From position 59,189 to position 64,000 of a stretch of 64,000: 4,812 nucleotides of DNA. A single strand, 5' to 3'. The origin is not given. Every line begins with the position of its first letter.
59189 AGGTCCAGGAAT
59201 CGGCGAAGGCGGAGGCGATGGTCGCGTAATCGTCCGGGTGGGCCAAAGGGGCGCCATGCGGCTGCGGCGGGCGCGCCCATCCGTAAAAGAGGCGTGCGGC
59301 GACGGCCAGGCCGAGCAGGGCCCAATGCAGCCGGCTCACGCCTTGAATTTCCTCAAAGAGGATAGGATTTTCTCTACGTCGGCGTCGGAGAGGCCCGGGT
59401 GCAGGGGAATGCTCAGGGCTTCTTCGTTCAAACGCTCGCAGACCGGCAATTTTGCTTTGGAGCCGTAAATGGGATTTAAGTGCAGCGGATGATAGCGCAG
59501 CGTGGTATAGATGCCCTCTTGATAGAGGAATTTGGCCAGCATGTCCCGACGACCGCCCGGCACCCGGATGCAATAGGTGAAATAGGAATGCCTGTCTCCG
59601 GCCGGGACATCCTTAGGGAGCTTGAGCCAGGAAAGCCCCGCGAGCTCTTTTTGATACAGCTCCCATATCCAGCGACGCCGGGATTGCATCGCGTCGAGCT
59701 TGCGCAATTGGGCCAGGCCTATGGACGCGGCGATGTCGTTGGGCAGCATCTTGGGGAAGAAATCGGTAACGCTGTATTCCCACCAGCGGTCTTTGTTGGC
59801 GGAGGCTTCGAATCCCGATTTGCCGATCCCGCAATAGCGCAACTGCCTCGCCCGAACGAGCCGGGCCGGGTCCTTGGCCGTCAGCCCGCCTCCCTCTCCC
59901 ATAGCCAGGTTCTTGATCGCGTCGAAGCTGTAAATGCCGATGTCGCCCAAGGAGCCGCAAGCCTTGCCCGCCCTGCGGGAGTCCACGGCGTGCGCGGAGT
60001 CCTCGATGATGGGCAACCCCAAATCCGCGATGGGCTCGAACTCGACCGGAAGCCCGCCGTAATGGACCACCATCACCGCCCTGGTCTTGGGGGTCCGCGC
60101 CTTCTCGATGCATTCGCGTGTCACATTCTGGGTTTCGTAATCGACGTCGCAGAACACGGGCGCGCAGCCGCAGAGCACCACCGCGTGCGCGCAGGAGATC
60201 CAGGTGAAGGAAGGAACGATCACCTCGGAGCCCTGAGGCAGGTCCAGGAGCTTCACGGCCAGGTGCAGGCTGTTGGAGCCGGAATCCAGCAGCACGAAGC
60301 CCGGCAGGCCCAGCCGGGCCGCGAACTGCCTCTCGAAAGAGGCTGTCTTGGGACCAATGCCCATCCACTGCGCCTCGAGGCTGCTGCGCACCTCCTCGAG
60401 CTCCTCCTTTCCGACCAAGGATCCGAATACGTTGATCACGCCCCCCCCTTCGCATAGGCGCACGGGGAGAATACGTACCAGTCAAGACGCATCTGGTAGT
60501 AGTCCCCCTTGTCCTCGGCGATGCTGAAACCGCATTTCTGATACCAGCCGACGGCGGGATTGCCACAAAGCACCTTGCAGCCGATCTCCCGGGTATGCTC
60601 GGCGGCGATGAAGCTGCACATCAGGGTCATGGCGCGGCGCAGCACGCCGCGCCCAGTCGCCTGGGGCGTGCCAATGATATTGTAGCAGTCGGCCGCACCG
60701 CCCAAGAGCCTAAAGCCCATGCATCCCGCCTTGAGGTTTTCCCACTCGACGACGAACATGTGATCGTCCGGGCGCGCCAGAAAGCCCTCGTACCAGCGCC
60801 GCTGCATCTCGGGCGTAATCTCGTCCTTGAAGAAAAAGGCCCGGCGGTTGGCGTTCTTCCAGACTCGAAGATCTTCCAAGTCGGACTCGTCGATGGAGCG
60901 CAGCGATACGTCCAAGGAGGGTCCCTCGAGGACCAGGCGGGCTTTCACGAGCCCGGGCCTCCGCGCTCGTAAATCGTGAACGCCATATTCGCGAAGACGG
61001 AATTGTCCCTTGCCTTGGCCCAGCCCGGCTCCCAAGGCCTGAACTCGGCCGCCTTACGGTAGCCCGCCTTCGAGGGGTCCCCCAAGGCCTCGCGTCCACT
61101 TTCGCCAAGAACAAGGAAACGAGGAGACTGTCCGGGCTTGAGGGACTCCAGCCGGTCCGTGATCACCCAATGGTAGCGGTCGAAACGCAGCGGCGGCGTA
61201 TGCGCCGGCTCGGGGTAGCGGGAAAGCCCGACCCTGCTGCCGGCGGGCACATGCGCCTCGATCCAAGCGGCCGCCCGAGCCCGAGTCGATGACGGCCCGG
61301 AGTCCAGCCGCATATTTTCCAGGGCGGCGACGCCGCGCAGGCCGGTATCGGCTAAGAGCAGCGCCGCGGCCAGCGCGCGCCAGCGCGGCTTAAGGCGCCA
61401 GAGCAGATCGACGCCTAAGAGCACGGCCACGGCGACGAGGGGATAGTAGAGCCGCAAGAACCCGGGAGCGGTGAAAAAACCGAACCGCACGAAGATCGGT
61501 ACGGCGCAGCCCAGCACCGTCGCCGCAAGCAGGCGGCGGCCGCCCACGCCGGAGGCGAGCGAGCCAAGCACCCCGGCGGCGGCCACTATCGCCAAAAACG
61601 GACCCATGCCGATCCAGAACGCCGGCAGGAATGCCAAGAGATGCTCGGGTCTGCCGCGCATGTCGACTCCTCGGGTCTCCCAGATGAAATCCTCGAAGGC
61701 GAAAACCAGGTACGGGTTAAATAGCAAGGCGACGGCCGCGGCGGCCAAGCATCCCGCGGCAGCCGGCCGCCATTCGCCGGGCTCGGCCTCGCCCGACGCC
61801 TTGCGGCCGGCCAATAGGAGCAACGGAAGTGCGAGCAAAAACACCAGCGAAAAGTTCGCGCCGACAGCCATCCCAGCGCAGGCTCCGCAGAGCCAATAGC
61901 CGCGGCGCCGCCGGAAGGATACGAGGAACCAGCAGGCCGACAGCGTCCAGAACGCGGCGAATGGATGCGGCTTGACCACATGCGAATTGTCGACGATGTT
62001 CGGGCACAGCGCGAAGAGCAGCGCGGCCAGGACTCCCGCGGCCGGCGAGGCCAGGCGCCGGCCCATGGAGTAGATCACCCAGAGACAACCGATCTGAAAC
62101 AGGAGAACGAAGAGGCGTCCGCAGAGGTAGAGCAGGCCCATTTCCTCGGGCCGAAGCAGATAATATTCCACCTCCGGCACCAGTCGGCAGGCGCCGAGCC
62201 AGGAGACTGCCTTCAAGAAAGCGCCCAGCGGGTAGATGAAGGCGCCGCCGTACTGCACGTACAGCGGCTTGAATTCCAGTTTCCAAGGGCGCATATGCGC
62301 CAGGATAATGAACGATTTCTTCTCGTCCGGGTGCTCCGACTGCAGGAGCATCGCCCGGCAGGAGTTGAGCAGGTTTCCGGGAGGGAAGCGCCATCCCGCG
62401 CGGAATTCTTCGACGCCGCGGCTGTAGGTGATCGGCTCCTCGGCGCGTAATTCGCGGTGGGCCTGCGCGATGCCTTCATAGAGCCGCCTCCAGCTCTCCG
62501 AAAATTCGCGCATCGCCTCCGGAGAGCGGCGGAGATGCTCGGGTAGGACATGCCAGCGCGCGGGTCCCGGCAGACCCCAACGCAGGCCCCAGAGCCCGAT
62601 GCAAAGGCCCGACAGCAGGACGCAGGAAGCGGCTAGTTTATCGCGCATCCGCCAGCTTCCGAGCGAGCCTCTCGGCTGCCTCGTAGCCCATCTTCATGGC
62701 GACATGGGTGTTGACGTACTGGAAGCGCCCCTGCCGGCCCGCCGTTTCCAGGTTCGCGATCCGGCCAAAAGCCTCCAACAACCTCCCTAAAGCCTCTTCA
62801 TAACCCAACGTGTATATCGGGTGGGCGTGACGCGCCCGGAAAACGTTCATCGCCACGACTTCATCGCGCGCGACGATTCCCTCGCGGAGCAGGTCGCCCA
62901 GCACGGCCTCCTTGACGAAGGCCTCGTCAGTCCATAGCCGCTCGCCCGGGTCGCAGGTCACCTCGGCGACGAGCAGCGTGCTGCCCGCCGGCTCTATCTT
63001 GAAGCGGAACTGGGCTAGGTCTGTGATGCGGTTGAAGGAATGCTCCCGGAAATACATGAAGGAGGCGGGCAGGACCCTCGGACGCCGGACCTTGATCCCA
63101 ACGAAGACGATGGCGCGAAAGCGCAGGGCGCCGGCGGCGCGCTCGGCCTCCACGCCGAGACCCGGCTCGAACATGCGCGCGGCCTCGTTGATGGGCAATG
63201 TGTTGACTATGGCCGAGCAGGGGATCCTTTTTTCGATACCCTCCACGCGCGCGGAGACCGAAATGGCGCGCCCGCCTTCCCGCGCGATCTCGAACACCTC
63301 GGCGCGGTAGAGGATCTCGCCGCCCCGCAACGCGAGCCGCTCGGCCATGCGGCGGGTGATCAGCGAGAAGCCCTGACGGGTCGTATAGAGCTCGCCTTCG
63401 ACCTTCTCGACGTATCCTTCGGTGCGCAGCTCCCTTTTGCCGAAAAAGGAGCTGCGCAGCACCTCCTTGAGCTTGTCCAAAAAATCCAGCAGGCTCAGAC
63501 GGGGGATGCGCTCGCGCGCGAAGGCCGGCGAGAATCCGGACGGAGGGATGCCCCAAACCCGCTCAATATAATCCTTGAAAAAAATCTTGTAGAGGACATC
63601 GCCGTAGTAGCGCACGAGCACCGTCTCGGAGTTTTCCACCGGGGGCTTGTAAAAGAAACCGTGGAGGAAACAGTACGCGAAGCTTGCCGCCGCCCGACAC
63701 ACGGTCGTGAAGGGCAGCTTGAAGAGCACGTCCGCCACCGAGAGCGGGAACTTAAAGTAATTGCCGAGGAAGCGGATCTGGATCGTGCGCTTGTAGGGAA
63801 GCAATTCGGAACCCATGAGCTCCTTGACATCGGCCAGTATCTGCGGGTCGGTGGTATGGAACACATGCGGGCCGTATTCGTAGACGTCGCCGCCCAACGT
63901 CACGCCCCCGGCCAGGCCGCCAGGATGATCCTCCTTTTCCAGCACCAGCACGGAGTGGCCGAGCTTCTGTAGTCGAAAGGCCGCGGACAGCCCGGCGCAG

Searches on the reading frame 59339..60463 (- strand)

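Call 42: search_protein_families(library=pfam, proteins=[window:59339-60463:-], max_evalue=0.00001)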
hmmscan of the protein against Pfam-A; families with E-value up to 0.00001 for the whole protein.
window:59339-60463:- (375 aa): 1 family
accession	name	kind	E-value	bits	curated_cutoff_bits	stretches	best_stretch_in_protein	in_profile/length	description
PF01041.23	DegT_DnrJ_EryC1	-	3.5e-85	286.8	19.8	1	18-370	4-359/360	DegT/DnrJ/EryC1/StrS aminotransferase family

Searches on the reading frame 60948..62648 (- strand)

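Call 42: search_protein_families(library=pfam, proteins=[window:60948-62648:-], max_evalue=0.00001)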
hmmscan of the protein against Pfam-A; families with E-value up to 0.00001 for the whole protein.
window:60948-62648:- (567 aa): 1 family
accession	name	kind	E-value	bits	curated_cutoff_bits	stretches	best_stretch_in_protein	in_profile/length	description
PF13231.12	PMT_2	-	2.2e-07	31.6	26.1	1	178-302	25-152/160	Dolichyl-phosphate-mannose-protein mannosyltransferase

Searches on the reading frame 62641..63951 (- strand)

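Call 42: search_protein_families(library=pfam, proteins=[window:62641-63951:-], max_evalue=0.00001)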
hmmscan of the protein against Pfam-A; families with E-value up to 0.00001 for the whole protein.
window:62641-63951:- (437 aa): 2 families
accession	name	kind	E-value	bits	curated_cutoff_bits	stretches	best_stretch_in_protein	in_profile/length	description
PF01593.30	Amino_oxidase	-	9e-20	71.8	19.8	1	177-349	185-357/443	Flavin containing amine oxidoreductase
PF13450.12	NAD_binding_8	-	6.8e-07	29.9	21.9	1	2-44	23-67/68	NAD(P)-binding Rossmann-like domain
